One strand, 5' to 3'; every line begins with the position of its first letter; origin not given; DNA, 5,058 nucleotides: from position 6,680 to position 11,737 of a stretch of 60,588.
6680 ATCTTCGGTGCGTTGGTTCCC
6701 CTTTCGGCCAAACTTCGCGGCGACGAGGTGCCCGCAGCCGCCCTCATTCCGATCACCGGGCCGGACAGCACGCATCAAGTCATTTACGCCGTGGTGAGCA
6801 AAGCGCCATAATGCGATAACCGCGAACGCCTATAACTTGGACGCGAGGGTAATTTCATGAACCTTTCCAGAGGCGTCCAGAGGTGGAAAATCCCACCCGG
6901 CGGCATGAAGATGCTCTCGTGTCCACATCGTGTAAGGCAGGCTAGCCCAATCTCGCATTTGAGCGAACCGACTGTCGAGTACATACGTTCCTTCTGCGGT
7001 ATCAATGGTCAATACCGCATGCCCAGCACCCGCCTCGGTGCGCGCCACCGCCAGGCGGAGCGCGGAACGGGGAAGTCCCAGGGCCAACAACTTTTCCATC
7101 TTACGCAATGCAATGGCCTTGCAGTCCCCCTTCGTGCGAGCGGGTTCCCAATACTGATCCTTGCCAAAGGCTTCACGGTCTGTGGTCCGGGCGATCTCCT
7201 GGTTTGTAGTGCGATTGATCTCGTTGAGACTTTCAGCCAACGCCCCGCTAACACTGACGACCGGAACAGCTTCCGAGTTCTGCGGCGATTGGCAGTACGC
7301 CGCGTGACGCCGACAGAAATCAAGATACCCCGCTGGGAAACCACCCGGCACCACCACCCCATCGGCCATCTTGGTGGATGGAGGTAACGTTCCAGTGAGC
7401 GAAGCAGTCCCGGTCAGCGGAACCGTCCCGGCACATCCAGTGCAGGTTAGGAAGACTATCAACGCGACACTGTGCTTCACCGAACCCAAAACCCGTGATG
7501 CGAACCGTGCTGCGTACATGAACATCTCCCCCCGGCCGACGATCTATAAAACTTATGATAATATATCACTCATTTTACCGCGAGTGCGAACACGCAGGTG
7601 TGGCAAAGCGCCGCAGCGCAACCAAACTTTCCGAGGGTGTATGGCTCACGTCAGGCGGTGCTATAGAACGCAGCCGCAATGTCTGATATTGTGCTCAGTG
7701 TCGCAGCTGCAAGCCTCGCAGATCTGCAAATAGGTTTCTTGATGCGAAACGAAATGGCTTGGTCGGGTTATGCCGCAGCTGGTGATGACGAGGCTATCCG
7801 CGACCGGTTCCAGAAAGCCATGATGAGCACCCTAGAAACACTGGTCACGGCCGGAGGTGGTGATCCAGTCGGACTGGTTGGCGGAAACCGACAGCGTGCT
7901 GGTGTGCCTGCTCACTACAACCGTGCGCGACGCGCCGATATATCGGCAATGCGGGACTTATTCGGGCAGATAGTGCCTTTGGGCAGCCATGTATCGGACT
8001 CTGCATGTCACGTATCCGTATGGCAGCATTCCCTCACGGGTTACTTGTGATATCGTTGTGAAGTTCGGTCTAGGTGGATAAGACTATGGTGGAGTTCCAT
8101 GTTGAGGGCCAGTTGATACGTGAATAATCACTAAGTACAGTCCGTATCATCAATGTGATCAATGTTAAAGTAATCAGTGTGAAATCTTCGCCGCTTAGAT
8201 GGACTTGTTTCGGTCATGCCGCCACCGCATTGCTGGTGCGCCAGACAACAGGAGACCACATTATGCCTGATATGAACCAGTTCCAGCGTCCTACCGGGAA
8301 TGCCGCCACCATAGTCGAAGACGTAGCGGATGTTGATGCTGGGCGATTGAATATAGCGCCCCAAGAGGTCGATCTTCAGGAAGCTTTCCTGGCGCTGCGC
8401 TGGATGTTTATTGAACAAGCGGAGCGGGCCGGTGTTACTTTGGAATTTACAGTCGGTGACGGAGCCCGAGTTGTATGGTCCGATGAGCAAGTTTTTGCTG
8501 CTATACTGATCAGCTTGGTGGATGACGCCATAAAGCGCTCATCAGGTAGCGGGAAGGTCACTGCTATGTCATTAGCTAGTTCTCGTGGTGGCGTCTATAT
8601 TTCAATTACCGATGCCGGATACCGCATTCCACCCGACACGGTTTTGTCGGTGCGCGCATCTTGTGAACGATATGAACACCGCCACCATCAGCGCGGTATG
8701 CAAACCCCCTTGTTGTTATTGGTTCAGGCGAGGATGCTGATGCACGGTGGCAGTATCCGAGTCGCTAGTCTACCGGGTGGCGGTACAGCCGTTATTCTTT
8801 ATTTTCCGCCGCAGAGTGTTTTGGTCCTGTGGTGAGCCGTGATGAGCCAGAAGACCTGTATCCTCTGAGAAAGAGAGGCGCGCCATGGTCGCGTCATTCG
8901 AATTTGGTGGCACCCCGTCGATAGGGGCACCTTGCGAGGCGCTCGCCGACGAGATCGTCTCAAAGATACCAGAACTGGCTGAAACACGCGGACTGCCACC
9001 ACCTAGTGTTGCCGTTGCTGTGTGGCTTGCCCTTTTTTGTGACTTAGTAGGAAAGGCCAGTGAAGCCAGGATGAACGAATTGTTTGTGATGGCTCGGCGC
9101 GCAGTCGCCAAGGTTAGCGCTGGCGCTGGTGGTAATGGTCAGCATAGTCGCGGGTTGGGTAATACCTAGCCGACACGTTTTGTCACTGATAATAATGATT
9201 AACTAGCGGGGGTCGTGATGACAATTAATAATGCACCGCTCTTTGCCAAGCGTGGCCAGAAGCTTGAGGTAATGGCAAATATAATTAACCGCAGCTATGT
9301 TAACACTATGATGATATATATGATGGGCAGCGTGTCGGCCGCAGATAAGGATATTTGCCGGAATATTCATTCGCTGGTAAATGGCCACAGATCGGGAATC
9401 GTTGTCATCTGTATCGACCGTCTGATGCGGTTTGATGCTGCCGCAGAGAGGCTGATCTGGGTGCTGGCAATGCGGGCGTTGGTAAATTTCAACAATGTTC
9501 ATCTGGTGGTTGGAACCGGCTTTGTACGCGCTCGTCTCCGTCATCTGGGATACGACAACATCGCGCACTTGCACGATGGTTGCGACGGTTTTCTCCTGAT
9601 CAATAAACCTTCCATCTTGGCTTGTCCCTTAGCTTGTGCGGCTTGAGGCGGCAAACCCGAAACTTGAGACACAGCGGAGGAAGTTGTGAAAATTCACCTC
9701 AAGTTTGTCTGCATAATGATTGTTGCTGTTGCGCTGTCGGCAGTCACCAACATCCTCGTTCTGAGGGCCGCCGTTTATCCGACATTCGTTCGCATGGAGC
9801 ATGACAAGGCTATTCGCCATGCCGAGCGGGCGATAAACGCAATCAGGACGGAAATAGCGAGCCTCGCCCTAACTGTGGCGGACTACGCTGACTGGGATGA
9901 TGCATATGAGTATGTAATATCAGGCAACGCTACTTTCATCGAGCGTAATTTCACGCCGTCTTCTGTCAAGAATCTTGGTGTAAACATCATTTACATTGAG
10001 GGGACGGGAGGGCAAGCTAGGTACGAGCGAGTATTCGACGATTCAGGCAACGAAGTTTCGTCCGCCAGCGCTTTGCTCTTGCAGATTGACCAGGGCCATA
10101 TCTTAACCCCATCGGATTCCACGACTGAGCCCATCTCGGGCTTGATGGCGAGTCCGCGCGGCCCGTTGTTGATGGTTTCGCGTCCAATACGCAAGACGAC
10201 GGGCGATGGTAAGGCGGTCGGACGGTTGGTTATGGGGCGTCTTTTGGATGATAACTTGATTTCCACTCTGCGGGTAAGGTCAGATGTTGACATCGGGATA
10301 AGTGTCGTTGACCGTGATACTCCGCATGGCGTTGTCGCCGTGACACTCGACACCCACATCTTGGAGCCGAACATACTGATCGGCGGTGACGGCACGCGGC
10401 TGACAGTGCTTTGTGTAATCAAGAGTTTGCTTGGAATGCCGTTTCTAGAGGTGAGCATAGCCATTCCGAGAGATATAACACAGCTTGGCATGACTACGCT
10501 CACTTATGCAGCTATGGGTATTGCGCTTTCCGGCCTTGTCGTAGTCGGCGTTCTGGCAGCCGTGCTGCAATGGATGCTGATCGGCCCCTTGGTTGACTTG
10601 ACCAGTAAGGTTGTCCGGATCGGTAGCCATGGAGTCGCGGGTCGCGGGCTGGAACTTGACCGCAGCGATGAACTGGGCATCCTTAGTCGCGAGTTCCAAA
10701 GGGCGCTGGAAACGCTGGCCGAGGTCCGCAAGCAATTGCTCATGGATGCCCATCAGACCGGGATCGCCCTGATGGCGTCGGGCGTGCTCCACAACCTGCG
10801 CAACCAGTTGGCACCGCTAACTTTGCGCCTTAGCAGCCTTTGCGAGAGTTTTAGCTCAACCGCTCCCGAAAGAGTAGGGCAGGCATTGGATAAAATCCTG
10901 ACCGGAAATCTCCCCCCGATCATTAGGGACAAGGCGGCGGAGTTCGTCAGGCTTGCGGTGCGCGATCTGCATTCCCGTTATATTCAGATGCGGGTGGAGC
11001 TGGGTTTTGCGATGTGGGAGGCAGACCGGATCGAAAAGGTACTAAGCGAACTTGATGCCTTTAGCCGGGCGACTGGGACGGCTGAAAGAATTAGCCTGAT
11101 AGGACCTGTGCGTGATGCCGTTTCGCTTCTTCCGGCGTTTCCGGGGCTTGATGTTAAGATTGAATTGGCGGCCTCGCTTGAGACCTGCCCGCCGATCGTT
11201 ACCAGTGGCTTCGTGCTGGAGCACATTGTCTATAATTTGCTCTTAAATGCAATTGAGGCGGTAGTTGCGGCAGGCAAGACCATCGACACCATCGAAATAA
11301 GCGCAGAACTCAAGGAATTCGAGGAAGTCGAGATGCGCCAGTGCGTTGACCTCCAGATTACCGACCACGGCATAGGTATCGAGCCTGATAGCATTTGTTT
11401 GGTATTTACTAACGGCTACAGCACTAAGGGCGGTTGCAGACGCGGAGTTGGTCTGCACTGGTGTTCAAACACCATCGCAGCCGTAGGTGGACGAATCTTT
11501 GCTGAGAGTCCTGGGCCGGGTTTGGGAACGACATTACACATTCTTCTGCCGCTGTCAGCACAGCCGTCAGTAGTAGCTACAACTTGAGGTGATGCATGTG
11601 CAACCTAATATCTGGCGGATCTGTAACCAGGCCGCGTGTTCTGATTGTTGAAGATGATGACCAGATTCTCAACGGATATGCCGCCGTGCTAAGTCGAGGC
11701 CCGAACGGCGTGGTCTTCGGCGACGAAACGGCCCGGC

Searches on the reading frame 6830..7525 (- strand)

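Call 35: search_protein_families(library=pfam, proteins=[window:6830-7525:-], max_evalue=0.0001)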
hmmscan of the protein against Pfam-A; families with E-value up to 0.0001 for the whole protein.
window:6830-7525:- (231 aa): 1 family
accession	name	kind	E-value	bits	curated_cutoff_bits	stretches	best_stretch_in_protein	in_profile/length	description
PF06035.17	Peptidase_C93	-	2e-35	122.4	27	1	64-205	8-147/162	Bacterial transglutaminase-like cysteine proteinase BTLCP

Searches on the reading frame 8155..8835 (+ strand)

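Call 35: search_protein_families(library=pfam, proteins=[window:8155-8835:+], max_evalue=0.0001)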
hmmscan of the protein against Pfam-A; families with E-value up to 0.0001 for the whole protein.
window:8155-8835:+ (226 aa): 1 family
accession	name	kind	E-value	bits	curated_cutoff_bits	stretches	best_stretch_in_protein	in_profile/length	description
PF02518.31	HATPase_c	-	9.6e-10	39.3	26.4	1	111-220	3-110/111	Histidine kinase-, DNA gyrase B-, and HSP90-like ATPase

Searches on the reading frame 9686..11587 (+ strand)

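Call 35: search_protein_families(library=pfam, proteins=[window:9686-11587:+], max_evalue=0.0001)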
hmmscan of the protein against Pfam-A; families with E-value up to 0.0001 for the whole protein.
window:9686-11587:+ (633 aa): 2 families
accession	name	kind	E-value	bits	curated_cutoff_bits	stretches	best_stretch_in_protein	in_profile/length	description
PF05228.19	CHASE4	-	4.7e-29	101.7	26.2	1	52-203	1-137/140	CHASE4 domain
PF02518.31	HATPase_c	-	4.2e-14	53.3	26.4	1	511-624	6-110/111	Histidine kinase-, DNA gyrase B-, and HSP90-like ATPase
